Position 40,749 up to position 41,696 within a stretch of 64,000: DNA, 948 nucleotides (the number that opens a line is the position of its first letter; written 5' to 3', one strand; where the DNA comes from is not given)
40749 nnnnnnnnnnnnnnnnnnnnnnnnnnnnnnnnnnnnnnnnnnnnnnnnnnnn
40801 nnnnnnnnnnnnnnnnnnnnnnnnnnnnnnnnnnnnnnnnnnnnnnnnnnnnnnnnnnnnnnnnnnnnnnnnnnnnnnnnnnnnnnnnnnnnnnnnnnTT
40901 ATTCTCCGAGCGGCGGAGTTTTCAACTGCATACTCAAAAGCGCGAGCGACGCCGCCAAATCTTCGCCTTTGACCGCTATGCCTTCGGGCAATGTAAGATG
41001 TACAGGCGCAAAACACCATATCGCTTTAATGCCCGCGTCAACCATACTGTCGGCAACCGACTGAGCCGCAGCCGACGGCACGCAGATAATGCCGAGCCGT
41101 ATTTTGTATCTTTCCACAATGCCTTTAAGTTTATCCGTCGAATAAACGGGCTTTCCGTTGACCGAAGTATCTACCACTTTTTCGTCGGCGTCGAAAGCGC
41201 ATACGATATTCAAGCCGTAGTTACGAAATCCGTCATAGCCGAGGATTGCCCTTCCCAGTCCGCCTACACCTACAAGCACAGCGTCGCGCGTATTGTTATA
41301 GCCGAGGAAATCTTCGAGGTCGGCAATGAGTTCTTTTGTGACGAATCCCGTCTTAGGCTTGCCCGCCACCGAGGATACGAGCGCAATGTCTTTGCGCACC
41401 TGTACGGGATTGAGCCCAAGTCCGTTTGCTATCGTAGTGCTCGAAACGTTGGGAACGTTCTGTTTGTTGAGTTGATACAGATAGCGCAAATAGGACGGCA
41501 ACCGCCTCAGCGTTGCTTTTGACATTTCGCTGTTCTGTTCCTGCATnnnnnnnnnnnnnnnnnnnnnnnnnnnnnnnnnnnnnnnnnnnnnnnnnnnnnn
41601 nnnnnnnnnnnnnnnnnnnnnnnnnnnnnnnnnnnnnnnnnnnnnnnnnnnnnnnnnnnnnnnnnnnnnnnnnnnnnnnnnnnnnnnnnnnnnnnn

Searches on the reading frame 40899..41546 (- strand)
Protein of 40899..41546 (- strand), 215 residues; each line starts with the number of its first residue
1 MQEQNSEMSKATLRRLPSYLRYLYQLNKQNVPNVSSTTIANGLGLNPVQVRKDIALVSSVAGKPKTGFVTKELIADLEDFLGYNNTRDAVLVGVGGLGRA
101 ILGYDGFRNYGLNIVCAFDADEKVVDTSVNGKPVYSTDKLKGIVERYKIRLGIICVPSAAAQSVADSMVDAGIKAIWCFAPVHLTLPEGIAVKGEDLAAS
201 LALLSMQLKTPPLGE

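Call 3: search_protein_families(library=ncbifam, proteins=[window:40899-41546:-], max_evalue=0.01)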
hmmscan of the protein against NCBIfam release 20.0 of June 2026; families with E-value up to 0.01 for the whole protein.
window:40899-41546:- (215 aa): 10 families
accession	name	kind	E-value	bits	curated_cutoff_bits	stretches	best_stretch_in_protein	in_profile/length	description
NF003994.0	PRK05472.2-3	equivalog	6.2e-81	270.9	130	1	2-210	3-210/217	redox-sensing transcriptional repressor Rex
NF003996.0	PRK05472.2-5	equivalog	9.1e-58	195.5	138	1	8-209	2-200/209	redox-sensing transcriptional repressor Rex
NF003995.0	PRK05472.2-4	subfamily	4.5e-57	193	126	1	4-209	2-206/213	redox-sensing transcriptional repressor Rex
NF003992.0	PRK05472.2-1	equivalog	2.3e-52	177.6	226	1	3-207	16-219/249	redox-sensing transcriptional repressor Rex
NF003993.0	PRK05472.2-2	equivalog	1e-51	175.5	217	1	7-209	5-206/212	redox-sensing transcriptional repressor Rex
NF003990.0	PRK05472.1-4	equivalog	1.8e-50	171.5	233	1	4-210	3-208/214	redox-sensing transcriptional repressor Rex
NF003989.0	PRK05472.1-3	equivalog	1.1e-44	152.8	177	1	1-204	1-203/215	redox-sensing transcriptional repressor Rex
NF003988.0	PRK05472.1-1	equivalog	9.9e-38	130.2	321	1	5-204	4-204/214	redox-sensing transcriptional repressor Rex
NF003991.0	PRK05472.1-5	equivalog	9.9e-31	107.3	198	1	4-204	3-202/211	redox-sensing transcriptional repressor Rex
TIGR03570.1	NeuD_NnaD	subfamily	0.0087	15.7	160.8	0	90-172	3-83/202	NeuD/PglB/VioB family sugar acetyltransferase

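Call 4: search_protein_families(library=pfam, proteins=[window:40899-41546:-], max_evalue=0.01)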
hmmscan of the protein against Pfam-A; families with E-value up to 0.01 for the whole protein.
window:40899-41546:- (215 aa): 2 families
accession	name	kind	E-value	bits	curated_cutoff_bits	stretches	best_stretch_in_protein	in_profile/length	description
PF02629.25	CoA_binding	-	6.8e-22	78.5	22.3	1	87-182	4-97/97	CoA binding domain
PF06971.19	Put_DNA-bind_N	-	2.1e-18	66.5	27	1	8-54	2-48/49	Putative DNA-binding protein N-terminus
